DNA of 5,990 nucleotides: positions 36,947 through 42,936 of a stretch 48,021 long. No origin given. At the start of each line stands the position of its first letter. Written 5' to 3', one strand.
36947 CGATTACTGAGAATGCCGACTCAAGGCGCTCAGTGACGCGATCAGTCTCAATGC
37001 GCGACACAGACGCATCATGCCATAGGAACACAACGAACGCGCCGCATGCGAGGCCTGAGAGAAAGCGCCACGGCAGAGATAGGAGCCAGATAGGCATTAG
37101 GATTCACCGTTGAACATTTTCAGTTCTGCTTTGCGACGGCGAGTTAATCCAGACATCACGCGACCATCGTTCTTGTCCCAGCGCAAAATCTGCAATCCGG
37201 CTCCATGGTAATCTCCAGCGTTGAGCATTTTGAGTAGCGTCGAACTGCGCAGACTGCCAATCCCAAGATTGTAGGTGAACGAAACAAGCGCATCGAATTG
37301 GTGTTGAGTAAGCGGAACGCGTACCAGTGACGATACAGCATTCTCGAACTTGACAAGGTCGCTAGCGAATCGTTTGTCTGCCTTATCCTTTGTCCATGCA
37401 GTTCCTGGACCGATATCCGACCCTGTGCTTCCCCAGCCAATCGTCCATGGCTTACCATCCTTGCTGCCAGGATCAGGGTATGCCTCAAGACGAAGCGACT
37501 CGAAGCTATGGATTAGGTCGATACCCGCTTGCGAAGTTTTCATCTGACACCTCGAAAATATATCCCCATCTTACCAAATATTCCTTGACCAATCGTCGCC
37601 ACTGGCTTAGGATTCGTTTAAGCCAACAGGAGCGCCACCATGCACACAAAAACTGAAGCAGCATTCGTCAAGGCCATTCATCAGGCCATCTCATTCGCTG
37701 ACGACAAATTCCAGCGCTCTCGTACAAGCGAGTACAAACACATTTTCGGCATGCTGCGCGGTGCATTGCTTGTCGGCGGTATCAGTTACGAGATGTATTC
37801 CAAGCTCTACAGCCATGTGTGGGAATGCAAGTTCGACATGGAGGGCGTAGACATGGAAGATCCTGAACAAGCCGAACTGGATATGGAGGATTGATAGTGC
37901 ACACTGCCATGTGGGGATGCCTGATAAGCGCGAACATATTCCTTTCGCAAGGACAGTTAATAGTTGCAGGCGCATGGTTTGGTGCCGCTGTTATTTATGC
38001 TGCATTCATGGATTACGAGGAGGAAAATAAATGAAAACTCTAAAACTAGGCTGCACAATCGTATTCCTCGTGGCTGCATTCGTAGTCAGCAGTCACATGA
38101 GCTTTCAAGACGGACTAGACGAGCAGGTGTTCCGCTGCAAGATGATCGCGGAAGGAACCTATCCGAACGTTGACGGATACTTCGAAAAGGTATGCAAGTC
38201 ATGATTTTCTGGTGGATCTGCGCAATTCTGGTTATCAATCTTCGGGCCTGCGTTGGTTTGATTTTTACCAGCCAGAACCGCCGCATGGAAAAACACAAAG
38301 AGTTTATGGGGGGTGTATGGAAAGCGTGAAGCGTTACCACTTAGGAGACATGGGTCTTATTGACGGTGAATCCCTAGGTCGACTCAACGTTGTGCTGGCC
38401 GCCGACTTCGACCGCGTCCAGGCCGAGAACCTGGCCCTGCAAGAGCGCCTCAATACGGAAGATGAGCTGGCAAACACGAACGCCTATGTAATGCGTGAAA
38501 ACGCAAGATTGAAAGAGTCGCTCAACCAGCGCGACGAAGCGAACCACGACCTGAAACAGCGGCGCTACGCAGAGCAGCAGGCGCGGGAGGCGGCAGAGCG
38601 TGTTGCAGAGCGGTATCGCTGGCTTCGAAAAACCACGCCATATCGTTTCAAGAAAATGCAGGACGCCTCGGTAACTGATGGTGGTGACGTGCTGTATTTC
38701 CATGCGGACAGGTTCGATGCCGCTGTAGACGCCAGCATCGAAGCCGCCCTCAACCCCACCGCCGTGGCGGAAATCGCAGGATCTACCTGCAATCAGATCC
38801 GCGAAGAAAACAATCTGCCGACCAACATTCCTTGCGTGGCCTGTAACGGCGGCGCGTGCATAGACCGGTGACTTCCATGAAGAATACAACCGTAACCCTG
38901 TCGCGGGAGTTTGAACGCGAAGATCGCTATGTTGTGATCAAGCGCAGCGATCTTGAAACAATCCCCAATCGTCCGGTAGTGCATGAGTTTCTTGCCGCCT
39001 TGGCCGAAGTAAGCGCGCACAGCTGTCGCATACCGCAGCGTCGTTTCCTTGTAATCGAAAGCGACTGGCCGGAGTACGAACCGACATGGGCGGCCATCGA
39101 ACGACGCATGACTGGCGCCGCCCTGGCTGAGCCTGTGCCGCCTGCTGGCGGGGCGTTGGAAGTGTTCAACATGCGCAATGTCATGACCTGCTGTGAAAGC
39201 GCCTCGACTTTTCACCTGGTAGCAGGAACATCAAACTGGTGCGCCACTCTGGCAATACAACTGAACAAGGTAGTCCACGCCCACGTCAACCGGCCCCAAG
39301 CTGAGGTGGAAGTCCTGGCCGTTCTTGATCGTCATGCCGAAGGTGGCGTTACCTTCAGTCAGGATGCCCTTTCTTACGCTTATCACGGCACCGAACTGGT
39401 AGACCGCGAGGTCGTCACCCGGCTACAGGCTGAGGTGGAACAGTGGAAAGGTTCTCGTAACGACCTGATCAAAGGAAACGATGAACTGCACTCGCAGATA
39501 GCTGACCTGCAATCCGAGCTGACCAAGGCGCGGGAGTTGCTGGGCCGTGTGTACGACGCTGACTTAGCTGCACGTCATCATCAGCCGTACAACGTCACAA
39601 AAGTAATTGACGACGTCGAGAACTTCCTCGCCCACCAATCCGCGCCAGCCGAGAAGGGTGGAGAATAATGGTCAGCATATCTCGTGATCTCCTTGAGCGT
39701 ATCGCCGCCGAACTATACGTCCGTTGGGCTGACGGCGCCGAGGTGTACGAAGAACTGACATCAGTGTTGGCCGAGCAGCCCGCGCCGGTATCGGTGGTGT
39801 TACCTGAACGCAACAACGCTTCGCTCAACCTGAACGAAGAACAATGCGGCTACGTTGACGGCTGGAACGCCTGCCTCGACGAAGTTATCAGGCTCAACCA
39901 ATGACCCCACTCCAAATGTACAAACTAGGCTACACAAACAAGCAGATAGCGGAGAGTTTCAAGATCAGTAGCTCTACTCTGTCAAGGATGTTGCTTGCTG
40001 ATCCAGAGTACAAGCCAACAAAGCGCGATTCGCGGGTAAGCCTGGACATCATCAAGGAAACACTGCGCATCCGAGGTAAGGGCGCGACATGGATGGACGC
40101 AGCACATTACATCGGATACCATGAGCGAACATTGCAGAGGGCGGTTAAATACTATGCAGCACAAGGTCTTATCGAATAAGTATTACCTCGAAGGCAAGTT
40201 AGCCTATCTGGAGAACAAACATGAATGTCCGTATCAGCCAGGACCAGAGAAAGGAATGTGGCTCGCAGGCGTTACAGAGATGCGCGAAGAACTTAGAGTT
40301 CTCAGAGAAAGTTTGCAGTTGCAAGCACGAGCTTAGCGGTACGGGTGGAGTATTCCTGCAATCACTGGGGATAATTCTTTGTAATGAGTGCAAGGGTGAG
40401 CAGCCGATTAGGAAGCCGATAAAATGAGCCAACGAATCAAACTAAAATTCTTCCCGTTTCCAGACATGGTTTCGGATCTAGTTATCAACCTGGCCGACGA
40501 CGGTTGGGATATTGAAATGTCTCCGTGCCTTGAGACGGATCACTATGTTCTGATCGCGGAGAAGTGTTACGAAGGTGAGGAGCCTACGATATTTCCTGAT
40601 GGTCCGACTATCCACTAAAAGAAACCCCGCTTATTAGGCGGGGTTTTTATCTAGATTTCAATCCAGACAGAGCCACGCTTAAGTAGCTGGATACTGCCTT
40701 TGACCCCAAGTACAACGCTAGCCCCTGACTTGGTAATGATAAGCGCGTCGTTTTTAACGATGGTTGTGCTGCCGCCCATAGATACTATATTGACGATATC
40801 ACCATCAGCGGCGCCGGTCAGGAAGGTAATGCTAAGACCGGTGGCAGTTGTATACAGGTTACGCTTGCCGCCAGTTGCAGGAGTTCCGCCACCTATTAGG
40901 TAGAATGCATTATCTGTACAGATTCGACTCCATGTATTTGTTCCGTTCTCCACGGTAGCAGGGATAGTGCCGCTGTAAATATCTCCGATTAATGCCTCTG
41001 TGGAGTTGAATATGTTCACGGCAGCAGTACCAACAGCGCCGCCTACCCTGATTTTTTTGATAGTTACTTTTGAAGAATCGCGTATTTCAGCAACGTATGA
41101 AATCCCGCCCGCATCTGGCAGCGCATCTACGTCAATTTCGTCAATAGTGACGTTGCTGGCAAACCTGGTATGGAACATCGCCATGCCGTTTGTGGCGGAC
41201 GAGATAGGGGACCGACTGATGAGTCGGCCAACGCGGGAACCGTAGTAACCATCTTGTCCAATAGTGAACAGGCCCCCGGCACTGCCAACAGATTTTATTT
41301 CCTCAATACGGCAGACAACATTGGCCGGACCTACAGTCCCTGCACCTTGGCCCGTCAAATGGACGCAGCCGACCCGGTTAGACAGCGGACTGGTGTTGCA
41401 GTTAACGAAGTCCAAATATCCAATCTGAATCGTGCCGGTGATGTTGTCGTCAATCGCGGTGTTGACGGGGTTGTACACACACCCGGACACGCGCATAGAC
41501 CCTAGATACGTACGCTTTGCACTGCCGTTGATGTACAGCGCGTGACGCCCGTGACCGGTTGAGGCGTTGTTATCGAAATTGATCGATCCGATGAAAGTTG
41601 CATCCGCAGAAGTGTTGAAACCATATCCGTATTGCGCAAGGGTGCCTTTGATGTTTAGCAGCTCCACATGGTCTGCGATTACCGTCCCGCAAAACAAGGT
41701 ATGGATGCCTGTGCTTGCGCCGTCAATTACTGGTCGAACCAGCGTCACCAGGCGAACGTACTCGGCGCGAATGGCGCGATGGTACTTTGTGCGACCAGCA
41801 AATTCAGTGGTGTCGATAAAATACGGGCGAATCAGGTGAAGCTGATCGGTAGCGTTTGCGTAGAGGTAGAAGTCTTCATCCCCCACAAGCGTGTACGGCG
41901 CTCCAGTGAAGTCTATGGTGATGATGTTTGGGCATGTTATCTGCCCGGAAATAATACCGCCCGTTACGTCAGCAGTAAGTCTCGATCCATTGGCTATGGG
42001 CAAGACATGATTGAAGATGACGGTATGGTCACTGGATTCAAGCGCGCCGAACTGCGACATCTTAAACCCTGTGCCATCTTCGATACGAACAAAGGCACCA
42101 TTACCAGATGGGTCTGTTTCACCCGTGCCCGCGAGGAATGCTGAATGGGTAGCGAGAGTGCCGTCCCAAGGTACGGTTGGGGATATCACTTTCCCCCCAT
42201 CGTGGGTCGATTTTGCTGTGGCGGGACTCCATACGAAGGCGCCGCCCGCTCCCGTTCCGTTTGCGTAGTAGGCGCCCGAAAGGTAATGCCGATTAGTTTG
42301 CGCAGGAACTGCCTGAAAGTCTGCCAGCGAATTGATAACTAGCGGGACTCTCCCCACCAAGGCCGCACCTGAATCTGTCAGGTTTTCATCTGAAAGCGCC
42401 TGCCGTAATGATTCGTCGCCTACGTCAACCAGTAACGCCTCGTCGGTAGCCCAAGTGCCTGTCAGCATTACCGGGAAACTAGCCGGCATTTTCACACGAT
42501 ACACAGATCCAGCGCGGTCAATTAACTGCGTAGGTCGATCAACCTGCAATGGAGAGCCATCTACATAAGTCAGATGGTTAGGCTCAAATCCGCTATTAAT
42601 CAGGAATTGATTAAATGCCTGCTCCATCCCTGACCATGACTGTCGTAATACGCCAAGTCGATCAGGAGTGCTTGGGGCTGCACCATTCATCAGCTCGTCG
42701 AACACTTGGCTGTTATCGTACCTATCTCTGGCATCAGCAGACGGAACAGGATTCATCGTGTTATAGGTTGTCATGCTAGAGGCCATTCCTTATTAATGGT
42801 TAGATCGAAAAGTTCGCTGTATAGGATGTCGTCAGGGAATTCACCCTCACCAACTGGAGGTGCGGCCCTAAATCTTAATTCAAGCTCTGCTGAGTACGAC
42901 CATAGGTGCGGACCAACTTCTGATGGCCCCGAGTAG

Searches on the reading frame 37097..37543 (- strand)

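Call 24: search_protein_families(library=phrogs, proteins=[window:37097-37543:-], max_evalue=0.00001)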
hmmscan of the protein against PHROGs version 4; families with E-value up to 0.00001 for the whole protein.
window:37097-37543:- (148 aa): 6 families
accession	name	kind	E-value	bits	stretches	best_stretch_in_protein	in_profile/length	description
phrog_7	-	lysis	9e-58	197.1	1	1-146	552-697/873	endolysin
phrog_33083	-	lysis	5.6e-32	112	1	1-145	1-141/456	endolysin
phrog_10457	-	lysis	3.3e-25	89.1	1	61-144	10-93/95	endolysin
phrog_7910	-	lysis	3.4e-17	63.8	1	56-142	3-89/96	endolysin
phrog_28234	-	lysis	3.6e-13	50.3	1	8-146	68-221/372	endolysin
phrog_3617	-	unknown function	6.8e-13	49.5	1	3-144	246-403/405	-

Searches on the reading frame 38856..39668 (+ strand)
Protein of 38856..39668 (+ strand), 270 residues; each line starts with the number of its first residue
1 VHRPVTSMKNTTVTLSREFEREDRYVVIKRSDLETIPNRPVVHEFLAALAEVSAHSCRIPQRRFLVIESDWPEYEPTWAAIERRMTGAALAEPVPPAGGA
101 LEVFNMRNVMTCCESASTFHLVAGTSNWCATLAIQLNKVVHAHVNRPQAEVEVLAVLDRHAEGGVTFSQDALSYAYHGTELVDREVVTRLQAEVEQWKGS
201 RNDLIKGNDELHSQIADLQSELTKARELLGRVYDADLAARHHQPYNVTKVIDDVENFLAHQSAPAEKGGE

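Call 24: search_protein_families(library=phrogs, proteins=[window:38856-39668:+], max_evalue=0.00001)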
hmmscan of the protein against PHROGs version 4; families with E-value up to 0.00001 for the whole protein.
window:38856-39668:+ (270 aa): 2 families
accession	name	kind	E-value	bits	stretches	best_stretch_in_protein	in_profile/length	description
phrog_7810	-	unknown function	4.8e-13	50.3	1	19-90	2-75/118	-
phrog_7432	-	unknown function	1.2e-07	33.1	1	20-85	2-68/186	-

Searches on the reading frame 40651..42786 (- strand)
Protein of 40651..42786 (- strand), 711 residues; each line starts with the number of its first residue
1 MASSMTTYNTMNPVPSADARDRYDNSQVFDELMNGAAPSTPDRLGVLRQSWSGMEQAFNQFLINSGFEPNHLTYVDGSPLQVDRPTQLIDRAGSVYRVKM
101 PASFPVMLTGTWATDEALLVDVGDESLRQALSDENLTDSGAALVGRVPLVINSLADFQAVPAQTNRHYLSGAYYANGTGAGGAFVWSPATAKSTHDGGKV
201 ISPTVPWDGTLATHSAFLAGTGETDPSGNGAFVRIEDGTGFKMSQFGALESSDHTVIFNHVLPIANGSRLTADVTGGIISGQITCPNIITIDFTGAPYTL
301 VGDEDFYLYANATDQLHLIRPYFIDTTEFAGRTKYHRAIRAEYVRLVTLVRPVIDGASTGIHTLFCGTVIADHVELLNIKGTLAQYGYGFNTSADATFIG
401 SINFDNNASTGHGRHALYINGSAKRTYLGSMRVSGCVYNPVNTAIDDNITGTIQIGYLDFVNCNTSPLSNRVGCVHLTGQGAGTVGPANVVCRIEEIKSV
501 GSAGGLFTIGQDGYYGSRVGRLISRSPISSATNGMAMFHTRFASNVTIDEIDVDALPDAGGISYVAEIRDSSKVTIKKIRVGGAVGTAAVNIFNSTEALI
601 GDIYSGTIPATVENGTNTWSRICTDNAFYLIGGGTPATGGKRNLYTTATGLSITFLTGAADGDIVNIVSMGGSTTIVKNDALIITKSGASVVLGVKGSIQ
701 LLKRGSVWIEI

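Call 25: search_protein_families(library=phrogs, proteins=[window:40651-42786:-], max_evalue=0.00001)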
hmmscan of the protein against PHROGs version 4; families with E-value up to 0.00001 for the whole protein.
window:40651-42786:- (711 aa): 8 families
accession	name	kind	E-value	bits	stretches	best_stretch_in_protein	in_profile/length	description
phrog_32929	-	unknown function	4e-71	241.3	1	5-251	1-245/685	-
phrog_27346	-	unknown function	3.1e-47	162.4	1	5-256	1-245/738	-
phrog_15518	-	unknown function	7.7e-38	131.3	1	5-133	1-134/667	-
phrog_34100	-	tail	6.5e-36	124.9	1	3-145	3-146/696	tail protein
phrog_13768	-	tail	1.3e-21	77.8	1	41-147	9-111/718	tail protein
phrog_24092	-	tail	7.1e-18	65.1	1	125-238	310-423/939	tail fiber protein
phrog_17635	-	tail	2.3e-11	43.7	1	3-132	3-142/721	tail fiber protein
phrog_14824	-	unknown function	3.8e-06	26.4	0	151-250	129-233/719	-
